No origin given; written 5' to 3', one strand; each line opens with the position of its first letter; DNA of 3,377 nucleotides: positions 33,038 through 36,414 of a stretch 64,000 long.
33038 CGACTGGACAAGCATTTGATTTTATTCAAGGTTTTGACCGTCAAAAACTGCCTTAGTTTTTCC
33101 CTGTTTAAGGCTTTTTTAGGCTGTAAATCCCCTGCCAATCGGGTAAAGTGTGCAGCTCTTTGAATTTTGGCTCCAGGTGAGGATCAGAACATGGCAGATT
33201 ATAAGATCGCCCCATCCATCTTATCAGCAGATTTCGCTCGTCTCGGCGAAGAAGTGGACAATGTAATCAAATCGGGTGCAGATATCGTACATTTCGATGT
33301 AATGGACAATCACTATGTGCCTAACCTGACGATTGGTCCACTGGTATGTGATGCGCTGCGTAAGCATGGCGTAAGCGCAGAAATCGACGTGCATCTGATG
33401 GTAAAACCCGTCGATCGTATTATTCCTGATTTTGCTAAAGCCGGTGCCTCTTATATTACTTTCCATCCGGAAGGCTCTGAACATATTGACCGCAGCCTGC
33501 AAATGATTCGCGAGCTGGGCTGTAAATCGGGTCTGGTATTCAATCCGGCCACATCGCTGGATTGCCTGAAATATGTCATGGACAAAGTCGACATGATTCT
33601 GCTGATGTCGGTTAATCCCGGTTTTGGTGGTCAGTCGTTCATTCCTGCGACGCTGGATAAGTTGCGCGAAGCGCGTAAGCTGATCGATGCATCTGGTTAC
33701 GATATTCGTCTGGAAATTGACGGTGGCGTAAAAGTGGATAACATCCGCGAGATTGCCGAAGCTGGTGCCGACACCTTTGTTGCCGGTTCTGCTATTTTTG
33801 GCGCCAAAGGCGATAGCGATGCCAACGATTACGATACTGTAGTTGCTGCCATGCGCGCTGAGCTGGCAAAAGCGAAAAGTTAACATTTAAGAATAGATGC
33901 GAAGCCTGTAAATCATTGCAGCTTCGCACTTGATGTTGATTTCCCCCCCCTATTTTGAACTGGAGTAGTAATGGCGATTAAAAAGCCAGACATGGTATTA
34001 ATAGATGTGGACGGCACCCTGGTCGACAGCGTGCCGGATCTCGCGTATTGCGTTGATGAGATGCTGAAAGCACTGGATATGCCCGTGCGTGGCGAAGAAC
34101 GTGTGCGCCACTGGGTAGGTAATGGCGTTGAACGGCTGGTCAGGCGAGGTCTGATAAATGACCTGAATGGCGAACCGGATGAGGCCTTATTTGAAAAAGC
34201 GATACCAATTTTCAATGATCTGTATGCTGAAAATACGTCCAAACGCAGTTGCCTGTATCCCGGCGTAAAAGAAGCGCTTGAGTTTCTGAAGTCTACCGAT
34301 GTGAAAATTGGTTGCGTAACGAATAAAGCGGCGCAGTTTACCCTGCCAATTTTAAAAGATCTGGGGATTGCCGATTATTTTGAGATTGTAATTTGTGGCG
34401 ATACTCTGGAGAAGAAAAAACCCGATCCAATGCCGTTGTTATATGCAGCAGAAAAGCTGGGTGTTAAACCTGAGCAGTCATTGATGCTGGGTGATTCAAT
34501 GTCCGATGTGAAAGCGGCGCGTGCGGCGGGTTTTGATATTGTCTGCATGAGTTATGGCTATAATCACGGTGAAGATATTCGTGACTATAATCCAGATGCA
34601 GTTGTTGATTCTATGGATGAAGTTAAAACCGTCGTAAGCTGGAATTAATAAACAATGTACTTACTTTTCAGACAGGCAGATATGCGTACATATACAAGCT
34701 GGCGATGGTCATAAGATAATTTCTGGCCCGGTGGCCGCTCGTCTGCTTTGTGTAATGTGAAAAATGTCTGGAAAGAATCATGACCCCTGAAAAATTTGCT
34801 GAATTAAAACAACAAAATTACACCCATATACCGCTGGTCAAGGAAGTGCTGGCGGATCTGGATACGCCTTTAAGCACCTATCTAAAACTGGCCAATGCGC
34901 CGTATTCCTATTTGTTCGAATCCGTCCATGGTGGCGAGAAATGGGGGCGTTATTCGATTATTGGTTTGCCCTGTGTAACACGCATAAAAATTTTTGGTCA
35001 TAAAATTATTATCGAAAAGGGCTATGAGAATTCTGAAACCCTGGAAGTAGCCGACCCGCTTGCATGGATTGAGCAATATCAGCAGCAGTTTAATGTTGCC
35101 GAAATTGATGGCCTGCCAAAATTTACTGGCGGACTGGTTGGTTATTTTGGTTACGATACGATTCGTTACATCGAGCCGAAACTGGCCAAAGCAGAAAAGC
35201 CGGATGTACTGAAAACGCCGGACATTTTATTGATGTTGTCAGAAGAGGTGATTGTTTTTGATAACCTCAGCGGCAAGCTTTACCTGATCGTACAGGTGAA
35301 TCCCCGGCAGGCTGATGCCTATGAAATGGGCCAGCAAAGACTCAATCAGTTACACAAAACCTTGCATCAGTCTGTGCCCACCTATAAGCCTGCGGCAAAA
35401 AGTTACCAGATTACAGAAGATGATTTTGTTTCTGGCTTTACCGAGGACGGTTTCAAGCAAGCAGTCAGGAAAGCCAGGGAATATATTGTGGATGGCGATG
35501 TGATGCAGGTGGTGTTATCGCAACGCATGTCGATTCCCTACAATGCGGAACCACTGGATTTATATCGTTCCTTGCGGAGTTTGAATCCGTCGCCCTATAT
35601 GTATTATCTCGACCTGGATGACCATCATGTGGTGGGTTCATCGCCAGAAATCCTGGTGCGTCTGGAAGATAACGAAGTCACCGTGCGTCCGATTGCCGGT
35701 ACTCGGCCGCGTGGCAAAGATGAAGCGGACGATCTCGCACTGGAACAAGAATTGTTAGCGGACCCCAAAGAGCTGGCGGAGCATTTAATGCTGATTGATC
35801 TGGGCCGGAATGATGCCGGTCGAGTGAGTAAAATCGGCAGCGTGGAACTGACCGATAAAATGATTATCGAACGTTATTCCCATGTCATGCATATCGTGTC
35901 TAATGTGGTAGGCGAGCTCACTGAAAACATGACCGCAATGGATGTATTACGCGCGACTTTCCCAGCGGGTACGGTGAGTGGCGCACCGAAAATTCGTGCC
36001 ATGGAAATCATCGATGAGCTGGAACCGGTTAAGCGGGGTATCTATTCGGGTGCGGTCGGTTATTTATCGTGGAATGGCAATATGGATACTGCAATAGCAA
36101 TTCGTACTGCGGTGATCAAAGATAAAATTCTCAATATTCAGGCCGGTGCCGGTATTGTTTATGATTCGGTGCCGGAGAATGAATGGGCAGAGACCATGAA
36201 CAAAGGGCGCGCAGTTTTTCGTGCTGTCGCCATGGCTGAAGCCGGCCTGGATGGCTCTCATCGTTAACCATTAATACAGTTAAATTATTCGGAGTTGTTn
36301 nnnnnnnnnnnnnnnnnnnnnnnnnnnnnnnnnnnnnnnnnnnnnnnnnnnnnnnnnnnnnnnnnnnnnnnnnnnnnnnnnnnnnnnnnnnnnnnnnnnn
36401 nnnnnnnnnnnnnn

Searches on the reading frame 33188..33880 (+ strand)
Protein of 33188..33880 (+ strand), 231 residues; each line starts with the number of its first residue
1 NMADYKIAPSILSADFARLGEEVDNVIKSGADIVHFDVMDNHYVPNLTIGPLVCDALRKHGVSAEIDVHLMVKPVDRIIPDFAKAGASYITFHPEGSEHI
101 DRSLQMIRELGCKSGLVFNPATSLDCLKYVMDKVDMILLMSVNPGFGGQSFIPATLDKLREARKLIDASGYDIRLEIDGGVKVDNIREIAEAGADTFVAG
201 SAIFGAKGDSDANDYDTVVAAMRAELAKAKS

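Call 3: search_protein_families(library=pfam, proteins=[window:33188-33880:+])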
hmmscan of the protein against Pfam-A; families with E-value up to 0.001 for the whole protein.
window:33188-33880:+ (231 aa): 2 families
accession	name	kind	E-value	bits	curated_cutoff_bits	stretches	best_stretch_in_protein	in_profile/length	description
PF00834.25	Ribul_P_3_epim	-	3.7e-89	297.8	21.1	1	6-204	1-198/198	Ribulose-phosphate 3 epimerase family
PF01729.25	QRPTase_C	-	8.6e-07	29.3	23.1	1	155-206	110-161/169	Quinolinate phosphoribosyl transferase, C-terminal domain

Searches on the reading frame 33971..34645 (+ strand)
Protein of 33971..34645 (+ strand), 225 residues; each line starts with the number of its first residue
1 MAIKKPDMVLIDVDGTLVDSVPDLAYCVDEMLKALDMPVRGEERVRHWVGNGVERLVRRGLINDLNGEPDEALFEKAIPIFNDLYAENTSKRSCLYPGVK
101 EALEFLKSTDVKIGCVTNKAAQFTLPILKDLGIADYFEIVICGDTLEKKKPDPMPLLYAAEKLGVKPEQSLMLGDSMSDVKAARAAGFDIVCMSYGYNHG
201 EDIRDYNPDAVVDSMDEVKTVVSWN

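Call 3: search_protein_families(library=pfam, proteins=[window:33971-34645:+])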
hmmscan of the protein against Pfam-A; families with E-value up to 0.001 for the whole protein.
window:33971-34645:+ (225 aa): 4 families
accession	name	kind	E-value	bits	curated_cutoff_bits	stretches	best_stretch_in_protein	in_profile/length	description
PF13419.12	HAD_2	-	1.4e-37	130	23.8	1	9-191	1-176/178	Haloacid dehalogenase-like hydrolase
PF00702.32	Hydrolase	-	1.1e-33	117.7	26.4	1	7-187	2-191/191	haloacid dehalogenase-like hydrolase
PF13242.12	Hydrolase_like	-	5.7e-14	52.2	22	1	150-217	4-74/75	HAD-hyrolase-like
PF12710.13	HAD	-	7.8e-08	33.4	27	1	9-184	1-189/189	haloacid dehalogenase-like hydrolase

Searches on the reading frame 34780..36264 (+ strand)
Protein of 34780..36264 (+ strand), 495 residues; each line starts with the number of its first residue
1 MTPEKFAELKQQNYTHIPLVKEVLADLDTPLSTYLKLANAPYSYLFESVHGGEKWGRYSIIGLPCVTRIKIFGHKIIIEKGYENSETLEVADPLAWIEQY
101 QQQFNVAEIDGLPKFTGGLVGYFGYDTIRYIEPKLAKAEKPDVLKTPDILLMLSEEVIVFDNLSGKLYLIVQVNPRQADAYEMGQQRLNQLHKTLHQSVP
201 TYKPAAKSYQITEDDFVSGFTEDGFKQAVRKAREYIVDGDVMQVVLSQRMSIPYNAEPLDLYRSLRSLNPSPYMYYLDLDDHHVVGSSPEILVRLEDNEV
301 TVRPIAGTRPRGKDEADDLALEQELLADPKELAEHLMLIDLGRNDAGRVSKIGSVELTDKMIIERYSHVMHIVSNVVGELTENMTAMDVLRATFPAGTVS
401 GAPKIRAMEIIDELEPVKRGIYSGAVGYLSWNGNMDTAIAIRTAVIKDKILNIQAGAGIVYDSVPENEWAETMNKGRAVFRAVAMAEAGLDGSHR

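Call 3: search_protein_families(library=pfam, proteins=[window:34780-36264:+])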
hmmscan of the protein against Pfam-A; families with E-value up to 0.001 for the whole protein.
window:34780-36264:+ (495 aa): 2 families
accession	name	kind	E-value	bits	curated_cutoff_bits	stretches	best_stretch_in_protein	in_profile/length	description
PF00425.24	Chorismate_bind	-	1.5e-96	323.3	27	1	222-475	2-257/257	chorismate binding enzyme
PF04715.19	Anth_synt_I_N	-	3.7e-35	121.6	23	1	26-169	1-140/140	Anthranilate synthase component I, N terminal region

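Call 19: find_homologous_proteins(query=window:34780-36264:+)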
Query window:34780-36264:+ (495 aa): 8000 proteins with E <= 0.001 among 8000 candidates; the best 120 are listed.
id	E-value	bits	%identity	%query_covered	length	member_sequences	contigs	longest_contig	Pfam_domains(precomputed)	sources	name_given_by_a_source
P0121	0.0e+0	1112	100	100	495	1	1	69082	PF04715.20,PF00425.25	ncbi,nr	ncbi:MAG: anthranilate synthase component I [Gammaproteobacteria bacterium]|nr:anthranilate synthase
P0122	3.0e-289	978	86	100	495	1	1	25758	PF04715.20,PF00425.25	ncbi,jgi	-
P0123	6.3e-289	976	87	100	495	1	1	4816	PF04715.20,PF00425.25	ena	-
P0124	1.8e-286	968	86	100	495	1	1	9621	PF04715.20,PF00425.25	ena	-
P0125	6.1e-286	967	85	100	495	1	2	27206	PF04715.20,PF00425.25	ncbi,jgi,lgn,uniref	ncbi:Anthranilate synthase, aminase component [hydrothermal vent metagenome]|uniref:Anthranilate syn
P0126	3.8e-285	964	86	100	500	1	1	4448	PF04715.20,PF00425.25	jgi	-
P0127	8.2e-284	960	85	100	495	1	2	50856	PF04715.20,PF00425.25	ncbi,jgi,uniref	ncbi:Anthranilate synthase, aminase component [hydrothermal vent metagenome]|uniref:Anthranilate syn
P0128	1.2e-283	959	85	100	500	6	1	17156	PF04715.20,PF00425.25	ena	-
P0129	3.9e-283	957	85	100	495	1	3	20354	PF04715.20,PF00425.25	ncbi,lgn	-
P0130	5.8e-283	957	85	100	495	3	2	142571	PF04715.20,PF00425.25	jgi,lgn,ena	-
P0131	1.0e-282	956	85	100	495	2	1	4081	PF04715.20,PF00425.25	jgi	-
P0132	1.1e-282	956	85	100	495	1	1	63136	PF04715.20,PF00425.25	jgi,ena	-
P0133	4.0e-282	954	85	100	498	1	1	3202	PF04715.20,PF00425.25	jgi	-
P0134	5.3e-282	954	85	100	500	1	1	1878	PF04715.20,PF00425.25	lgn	-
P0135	6.9e-282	953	85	100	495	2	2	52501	PF04715.20,PF00425.25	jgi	jgi:anthranilate synthase component I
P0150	5.9e-280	947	84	100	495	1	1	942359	PF04715.20,PF00425.25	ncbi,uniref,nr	ncbi:MAG: anthranilate synthase component I [endosymbiont of Galathealinum brachiosum]|uniref:Anthra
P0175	1.6e-274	929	83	100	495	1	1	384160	PF04715.20,PF00425.25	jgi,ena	-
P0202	5.8e-265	897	80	100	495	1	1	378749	PF04715.20,PF00425.25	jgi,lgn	jgi:anthranilate synthase component 1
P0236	3.9e-252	855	77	100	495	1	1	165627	PF04715.20,PF00425.25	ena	-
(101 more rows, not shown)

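Call 20: find_encoding_contigs(protein=P0150, flank=6000, max_places=2)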
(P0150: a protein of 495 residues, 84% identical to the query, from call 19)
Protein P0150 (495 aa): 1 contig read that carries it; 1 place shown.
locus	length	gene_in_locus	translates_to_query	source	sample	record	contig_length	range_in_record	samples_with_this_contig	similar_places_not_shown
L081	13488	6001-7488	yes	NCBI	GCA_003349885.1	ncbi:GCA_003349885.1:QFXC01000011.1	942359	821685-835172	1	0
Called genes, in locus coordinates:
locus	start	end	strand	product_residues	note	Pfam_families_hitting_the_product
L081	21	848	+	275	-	PF21088:MS_channel_1st, PF00924:MS_channel_2nd, PF21082:MS_channel_3rd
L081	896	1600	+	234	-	PF04338:DUF481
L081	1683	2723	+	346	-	PF02253:PLA1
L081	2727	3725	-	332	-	PF11383:DUF3187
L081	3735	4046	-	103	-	PF13442:Cytochrome_CBB3 (weak), PF00034:Cytochrom_C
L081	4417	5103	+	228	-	PF00834:Ribul_P_3_epim, PF01729:QRPTase_C (faint)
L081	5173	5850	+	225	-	PF00702:Hydrolase, PF12710:HAD (weak), PF13419:HAD_2, PF13242:Hydrolase_like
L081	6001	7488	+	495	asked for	PF04715:, PF00425:Chorismate_bind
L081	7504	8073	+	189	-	PF00117:GATase, PF07722:Peptidase_C26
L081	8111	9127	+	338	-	PF02885:Glycos_trans_3N, PF00591:Glycos_transf_3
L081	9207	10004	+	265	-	PF00218:IGPS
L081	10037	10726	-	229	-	PF00027:cNMP_binding, PF13545:HTH_Crp_2, PF00325:Crp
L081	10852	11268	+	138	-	PF02566:OsmC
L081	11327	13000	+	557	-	PF05960:DUF885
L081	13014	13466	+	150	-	PF05099:TerB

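Call 21: find_encoding_contigs(protein=P0175, flank=6000, max_places=2)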
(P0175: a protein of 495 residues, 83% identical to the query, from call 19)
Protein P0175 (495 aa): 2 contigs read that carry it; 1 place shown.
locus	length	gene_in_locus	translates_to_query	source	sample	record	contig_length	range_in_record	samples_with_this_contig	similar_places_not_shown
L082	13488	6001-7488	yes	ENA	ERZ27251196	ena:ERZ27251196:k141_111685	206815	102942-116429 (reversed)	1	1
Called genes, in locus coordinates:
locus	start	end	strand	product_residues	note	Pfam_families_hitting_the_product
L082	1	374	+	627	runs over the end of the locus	PF01435:Peptidase_M48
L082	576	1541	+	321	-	PF01207:Dus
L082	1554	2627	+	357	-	PF00817:IMS, PF11798:IMS_HHH (weak), PF21999:IMS_HHH_1, PF11799:IMS_C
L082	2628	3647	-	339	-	PF11383:DUF3187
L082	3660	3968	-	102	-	PF00034:Cytochrom_C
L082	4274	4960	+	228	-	PF00834:Ribul_P_3_epim, PF01729:QRPTase_C (faint)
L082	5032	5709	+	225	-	PF00702:Hydrolase, PF12710:HAD (weak), PF13419:HAD_2, PF13242:Hydrolase_like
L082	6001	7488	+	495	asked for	PF04715:, PF00425:Chorismate_bind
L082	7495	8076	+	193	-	PF00117:GATase, PF07722:Peptidase_C26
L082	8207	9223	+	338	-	PF02885:Glycos_trans_3N, PF00591:Glycos_transf_3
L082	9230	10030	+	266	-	PF00218:IGPS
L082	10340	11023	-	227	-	PF00027:cNMP_binding, PF13545:HTH_Crp_2, PF00325:Crp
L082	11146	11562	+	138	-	PF02566:OsmC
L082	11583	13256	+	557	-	PF05960:DUF885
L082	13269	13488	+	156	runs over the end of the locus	PF05099:TerB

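Call 22: find_encoding_contigs(protein=P0202, flank=6000, max_places=2)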
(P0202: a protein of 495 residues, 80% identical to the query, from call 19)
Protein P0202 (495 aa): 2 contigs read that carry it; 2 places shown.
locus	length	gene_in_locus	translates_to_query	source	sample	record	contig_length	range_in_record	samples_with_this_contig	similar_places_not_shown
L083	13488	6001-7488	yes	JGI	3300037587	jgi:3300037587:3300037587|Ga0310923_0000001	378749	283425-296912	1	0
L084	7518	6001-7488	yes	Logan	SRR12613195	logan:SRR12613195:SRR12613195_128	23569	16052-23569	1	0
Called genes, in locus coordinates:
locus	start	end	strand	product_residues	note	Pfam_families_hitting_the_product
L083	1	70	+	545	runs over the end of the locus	PF13191:AAA_16, PF13401:AAA_22, PF01471:PG_binding_1 (weak)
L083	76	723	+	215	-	PF16537:T2SSB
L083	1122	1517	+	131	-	PF00072:Response_reg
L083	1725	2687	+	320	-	PF01207:Dus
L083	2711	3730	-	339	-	PF11383:DUF3187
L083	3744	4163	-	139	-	PF00034:Cytochrom_C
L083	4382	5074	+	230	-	PF00834:Ribul_P_3_epim, PF01729:QRPTase_C (faint)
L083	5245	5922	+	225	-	PF00702:Hydrolase, PF12710:HAD (weak), PF13419:HAD_2, PF13242:Hydrolase_like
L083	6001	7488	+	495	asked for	PF04715:, PF00425:Chorismate_bind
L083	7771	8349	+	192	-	PF00117:GATase, PF07722:Peptidase_C26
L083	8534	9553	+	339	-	PF02885:Glycos_trans_3N, PF00591:Glycos_transf_3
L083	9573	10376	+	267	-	PF00218:IGPS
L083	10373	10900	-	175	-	PF00027:cNMP_binding, PF13545:HTH_Crp_2, PF00325:Crp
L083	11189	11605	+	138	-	PF02566:OsmC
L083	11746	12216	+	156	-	PF05099:TerB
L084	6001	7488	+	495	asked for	PF04715:, PF00425:Chorismate_bind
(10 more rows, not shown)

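Call 23: find_encoding_contigs(protein=P0236, flank=6000, max_places=2)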
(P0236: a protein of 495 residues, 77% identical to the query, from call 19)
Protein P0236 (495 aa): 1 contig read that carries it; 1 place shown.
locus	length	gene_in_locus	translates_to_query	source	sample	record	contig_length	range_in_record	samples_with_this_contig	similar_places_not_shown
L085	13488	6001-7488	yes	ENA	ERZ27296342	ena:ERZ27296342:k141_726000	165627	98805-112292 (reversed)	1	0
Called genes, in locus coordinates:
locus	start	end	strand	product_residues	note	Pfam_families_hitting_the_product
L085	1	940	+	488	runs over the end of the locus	PF00990:GGDEF, PF24898:GGDEF_GdpP (weak)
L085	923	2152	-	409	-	PF08534:Redoxin, PF00085:Thioredoxin (weak), PF00578:AhpC-TSA, PF13905:Thioredoxin_8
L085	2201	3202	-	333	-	PF11383:DUF3187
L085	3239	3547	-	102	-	PF13442:Cytochrome_CBB3 (weak), PF00034:Cytochrom_C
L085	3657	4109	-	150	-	PF05425:CopD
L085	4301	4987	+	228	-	PF00834:Ribul_P_3_epim, PF01729:QRPTase_C (faint)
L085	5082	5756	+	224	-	PF00702:Hydrolase, PF12710:HAD, PF13419:HAD_2, PF13242:Hydrolase_like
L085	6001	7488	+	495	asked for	PF04715:, PF00425:Chorismate_bind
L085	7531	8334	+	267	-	PF00520:Ion_trans, PF08016:PKD_channel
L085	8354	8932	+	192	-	PF00117:GATase, PF07722:Peptidase_C26 (weak)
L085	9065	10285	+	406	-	PF07690:MFS_1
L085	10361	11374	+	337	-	PF02885:Glycos_trans_3N, PF00591:Glycos_transf_3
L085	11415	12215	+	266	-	PF00218:IGPS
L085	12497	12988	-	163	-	-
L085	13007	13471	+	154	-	-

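Call 25: find_related_loci(query=window:34780-36264:+, collection=metagenome_contigs, flank=4000)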
Query window:34780-36264:+ (495 aa) in metagenome_contigs; peptide patterns used: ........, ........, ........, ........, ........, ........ (x = any residue, [..] = any of these).
378 stretches matched a pattern; 330 encode a relative of the query (tblastn E <= 1e-3); the best 80 are kept; 80 distinct loci.
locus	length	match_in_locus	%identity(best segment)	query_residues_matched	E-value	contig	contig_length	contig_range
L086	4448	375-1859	86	1-495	0e+0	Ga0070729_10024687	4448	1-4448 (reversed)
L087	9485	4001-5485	84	1-495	0e+0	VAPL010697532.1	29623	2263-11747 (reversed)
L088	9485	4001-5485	84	1-495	0e+0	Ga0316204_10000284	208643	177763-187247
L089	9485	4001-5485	84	1-495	0e+0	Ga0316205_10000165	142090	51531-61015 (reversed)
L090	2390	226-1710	84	1-495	0e+0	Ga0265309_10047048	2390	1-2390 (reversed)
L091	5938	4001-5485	84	1-495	0e+0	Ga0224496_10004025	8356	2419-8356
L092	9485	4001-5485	85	1-495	0e+0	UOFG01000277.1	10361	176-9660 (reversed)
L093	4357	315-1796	84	1-495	0e+0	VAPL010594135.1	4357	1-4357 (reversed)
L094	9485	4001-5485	83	1-495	0e+0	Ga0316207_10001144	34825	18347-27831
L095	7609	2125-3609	82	1-495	0e+0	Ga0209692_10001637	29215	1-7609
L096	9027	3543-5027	84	1-495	0e+0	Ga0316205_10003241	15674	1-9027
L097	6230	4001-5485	84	1-495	0e+0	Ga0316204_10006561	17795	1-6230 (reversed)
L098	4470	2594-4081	82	1-495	0e+0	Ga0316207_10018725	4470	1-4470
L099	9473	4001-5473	82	1-491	0e+0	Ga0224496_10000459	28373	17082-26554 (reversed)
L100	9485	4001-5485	83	1-495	0e+0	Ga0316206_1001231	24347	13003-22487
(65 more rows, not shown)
